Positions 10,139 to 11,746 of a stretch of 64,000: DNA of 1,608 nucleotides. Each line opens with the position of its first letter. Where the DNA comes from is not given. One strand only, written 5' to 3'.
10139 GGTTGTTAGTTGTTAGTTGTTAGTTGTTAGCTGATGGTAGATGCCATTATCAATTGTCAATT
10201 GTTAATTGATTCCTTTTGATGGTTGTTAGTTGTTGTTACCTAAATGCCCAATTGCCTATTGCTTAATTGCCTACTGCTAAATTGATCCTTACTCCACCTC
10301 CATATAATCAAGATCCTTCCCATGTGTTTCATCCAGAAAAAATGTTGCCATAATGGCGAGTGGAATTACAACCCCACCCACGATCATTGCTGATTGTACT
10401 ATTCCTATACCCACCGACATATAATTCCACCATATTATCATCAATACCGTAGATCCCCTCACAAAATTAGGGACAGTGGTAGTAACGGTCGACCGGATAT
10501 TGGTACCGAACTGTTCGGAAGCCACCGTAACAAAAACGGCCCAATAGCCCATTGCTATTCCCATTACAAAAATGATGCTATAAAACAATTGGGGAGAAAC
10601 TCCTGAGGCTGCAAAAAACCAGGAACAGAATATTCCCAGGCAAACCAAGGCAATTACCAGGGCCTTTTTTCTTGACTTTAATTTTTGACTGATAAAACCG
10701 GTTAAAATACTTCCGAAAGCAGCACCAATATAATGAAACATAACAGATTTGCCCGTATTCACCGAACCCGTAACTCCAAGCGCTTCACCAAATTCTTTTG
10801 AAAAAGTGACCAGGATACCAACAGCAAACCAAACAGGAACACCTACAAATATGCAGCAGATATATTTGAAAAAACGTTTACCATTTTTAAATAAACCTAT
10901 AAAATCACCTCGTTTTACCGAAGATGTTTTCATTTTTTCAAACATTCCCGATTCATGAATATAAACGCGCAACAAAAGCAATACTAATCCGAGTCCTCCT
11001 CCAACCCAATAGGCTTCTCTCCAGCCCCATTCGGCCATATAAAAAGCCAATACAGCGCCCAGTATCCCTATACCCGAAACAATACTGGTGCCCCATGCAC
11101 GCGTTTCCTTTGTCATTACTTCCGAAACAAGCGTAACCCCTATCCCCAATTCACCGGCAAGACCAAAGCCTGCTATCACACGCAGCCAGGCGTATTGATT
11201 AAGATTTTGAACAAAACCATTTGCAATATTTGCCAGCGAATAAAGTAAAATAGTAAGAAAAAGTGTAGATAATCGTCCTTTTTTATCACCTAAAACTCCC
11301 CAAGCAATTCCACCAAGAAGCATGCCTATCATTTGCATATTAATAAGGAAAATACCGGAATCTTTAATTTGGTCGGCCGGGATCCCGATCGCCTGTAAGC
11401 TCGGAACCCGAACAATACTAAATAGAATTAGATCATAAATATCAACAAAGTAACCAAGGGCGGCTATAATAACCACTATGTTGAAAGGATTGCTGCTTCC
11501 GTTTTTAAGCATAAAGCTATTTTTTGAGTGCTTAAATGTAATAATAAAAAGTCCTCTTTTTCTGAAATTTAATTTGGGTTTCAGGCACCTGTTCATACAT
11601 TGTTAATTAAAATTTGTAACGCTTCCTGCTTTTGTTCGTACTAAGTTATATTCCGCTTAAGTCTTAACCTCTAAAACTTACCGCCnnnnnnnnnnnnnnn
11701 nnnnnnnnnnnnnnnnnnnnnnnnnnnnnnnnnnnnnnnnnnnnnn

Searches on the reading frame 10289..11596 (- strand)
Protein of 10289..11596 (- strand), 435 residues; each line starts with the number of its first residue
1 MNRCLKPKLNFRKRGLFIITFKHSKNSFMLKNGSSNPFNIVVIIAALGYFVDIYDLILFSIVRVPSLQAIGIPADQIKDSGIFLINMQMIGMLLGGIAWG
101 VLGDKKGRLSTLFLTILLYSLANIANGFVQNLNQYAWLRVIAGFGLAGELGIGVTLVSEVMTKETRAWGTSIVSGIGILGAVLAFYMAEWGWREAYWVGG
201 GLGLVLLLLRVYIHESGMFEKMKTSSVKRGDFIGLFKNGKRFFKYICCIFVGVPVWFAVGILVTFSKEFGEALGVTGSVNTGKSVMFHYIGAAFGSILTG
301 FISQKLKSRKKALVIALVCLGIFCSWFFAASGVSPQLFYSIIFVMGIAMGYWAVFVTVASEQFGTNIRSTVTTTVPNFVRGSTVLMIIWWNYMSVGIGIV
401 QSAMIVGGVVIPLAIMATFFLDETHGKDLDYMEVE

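Call 4: search_protein_families(library=pfam, proteins=[window:10289-11596:-], max_evalue=0.01)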
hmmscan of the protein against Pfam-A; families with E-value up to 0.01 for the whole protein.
window:10289-11596:- (435 aa): 3 families
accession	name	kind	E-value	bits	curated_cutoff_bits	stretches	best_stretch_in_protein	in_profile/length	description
PF07690.21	MFS_1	-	4.6e-29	101.9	33.4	1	46-373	2-333/347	Major Facilitator Superfamily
PF00083.30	Sugar_tr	-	1.4e-11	44.4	22.3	1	42-220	2-198/452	Sugar (and other) transporter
PF10166.14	DUF2368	-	0.0026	17.9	25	0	286-326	53-93/134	Uncharacterised conserved protein (DUF2368)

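Call 5: search_protein_families(library=ncbifam, proteins=[window:10289-11596:-], max_evalue=0.01)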
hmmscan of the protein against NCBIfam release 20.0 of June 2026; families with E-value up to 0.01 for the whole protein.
window:10289-11596:- (435 aa): 20 families
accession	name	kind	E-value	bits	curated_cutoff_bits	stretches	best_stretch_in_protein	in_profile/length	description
TIGR00895.1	2A0115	subfamily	3.1e-29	102.1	418.55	2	34-225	11-205/398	aromatic acid/H+ symport family MFS transporter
TIGR00891.1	2A0112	subfamily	4e-20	72.2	552.9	2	44-224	16-199/405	sialate:H+ symport family MFS transporter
NF008586.0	PRK11551.1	equivalog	5.9e-20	71.6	410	1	84-396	55-371/406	3-(3-hydroxy-phenyl)propionate transporter MhpT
TIGR00883.1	2A0106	subfamily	1.8e-17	63.5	443.45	1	50-372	3-356/400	metabolite/H+ symporter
NF003024.0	PRK03893.1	subfamily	2.7e-17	62.8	604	1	43-256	24-239/497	sialate:H+ symport family MFS transporter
NF008963.0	PRK12307.1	equivalog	9.3e-13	48.1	637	1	41-407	19-394/426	MFS transporter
TIGR00898.1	2A0119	subfamily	2.9e-12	46.2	550.75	1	86-193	133-242/506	cation transport protein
NF053517.1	HbztTptrPcaK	equivalog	5.9e-12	45.3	770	1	40-229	19-210/437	4-hydroxybenzoate transporter PcaK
TIGR01299.1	synapt_SV2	subfamily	1.2e-08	33.4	637.3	1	83-188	206-311/742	synaptic vesicle protein SV2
TIGR00710.1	efflux_Bcr_CflA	subfamily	4.5e-08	32.9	200.9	1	87-360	48-322/385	Bcr/CflA family efflux MFS transporter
TIGR00880.1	2_A_01_02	superfamily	6.8e-08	32.7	131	1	89-210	8-134/141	multidrug resistance protein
NF053813.1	MFS_TcaB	equivalog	1.6e-06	27.1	475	1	83-228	45-196/396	putative multidrug effflux MFS transporter TcaB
NF008270.1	PRK11043.1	equivalog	2.3e-06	27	430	1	86-239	47-204/382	purine nucleoside transporter PunC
NF008314.0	PRK11102.1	equivalog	4.6e-06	26.2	303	1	40-248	11-221/396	Bcr/CflA family multidrug efflux MFS transporter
TIGR00879.1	SP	subfamily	9.4e-06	24.4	237.8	1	79-188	100-211/510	sugar porter family MFS transporter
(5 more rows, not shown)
